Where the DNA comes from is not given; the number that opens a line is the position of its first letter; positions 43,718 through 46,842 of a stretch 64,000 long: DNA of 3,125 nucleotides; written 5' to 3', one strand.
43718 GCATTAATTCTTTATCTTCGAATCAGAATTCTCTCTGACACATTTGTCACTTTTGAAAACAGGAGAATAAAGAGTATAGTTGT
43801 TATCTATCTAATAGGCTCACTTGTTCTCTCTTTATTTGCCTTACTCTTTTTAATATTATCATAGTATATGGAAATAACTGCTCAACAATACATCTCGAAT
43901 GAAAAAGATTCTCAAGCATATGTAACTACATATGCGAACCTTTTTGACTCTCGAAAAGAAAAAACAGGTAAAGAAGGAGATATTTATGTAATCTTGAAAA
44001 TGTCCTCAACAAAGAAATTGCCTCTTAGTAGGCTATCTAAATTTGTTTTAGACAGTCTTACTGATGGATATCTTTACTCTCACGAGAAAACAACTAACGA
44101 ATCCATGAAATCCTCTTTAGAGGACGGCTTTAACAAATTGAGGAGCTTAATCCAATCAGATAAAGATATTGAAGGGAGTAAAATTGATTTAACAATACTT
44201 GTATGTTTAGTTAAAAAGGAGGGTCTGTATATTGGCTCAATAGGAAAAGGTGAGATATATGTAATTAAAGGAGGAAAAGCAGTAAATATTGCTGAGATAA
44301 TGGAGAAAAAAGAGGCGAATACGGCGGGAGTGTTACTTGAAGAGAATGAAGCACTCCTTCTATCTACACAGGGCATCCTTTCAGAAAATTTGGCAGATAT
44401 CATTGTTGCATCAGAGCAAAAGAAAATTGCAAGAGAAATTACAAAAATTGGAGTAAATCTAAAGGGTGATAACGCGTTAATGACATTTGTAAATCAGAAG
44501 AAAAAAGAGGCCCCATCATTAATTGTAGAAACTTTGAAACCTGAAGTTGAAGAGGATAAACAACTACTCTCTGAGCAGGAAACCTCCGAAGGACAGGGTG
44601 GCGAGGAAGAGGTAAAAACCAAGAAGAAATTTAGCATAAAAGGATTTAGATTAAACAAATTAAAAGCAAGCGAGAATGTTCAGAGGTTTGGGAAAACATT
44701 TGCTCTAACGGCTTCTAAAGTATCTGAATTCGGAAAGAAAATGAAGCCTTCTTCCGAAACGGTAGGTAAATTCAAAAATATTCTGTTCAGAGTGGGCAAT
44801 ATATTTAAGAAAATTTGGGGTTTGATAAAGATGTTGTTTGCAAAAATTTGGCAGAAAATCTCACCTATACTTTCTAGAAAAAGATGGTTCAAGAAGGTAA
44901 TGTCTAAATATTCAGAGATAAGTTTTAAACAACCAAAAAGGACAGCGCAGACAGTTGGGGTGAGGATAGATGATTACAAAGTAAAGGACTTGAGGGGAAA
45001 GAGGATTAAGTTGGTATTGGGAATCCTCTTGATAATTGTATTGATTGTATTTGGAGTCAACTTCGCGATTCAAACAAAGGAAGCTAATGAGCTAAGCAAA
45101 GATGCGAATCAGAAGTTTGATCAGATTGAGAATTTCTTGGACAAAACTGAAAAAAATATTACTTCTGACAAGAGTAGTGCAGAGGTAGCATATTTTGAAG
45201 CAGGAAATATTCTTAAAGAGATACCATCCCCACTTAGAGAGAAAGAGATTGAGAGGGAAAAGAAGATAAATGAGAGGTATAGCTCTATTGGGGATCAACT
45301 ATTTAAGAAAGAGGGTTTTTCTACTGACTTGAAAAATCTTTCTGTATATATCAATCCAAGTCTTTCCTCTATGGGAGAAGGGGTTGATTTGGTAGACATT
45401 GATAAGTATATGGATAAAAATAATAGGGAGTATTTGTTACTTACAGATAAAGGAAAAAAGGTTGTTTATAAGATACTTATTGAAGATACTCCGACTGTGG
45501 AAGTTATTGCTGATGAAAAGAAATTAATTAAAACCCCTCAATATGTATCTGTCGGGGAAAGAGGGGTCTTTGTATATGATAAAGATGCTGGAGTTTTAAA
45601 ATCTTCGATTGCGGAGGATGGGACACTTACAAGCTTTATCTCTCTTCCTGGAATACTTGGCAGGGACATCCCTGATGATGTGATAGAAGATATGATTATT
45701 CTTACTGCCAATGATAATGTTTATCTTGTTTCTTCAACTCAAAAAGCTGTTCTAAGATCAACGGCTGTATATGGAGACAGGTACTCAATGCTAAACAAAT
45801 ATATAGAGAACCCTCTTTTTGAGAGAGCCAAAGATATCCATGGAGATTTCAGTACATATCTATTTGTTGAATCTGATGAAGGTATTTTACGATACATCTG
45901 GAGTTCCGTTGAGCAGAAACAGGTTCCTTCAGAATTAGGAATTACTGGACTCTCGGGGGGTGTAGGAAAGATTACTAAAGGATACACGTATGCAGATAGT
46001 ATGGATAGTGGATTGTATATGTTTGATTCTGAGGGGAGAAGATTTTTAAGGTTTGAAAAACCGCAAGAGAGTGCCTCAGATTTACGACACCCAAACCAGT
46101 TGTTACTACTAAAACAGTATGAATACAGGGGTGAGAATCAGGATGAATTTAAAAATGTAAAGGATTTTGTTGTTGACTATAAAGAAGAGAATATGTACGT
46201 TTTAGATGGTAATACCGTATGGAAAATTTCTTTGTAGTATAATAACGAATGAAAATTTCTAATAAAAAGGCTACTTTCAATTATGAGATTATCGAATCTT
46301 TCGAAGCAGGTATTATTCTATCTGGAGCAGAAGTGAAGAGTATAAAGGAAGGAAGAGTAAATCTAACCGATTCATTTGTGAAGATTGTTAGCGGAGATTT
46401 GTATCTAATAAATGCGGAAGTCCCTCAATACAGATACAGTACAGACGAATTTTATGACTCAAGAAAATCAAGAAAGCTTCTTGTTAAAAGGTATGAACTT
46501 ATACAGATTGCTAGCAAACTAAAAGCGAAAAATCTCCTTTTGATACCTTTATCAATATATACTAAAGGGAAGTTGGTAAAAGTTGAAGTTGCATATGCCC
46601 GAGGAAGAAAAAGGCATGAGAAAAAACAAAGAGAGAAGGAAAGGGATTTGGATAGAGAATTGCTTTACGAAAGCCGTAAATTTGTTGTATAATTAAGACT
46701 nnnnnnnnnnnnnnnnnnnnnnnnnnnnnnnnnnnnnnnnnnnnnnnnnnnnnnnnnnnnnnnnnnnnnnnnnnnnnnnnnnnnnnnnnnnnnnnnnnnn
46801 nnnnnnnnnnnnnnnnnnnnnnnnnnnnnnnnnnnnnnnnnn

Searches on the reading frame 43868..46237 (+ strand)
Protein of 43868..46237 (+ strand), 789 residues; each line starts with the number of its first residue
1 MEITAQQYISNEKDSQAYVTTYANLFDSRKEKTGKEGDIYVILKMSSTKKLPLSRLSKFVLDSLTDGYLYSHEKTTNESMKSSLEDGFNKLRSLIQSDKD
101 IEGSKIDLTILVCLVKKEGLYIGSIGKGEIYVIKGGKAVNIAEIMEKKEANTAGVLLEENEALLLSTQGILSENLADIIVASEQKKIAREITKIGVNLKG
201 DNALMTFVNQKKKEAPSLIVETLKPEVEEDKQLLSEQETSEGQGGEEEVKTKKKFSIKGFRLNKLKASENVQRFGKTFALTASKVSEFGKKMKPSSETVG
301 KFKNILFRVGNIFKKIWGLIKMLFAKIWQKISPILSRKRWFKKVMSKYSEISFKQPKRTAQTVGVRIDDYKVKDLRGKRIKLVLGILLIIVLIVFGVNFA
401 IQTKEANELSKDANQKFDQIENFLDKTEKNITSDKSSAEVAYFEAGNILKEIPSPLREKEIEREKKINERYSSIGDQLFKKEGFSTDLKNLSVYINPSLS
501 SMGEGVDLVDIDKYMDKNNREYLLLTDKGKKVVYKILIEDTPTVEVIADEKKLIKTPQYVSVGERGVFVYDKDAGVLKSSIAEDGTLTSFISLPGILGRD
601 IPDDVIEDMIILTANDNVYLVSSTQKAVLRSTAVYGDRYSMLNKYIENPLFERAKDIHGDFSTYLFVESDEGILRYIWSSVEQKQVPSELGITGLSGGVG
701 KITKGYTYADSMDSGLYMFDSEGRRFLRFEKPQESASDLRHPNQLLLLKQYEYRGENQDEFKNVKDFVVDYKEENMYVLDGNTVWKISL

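Call 8: search_protein_families(library=pfam, proteins=[window:43868-46237:+], max_evalue=0.001)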
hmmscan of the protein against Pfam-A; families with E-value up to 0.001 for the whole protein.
window:43868-46237:+ (789 aa): 0 families

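Call 39: search_protein_families(library=ncbifam, proteins=[window:43868-46237:+], max_evalue=0.01)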
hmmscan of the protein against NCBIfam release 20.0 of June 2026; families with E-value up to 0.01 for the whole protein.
window:43868-46237:+ (789 aa): 0 families

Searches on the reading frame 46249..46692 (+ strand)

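Call 8: search_protein_families(library=pfam, proteins=[window:46249-46692:+], max_evalue=0.001)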
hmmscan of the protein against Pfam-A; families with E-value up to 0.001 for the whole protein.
window:46249-46692:+ (147 aa): 1 family
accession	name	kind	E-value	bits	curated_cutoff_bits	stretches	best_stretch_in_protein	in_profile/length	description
PF01668.23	SmpB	-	7.4e-44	149.6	27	1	3-138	2-137/143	SmpB protein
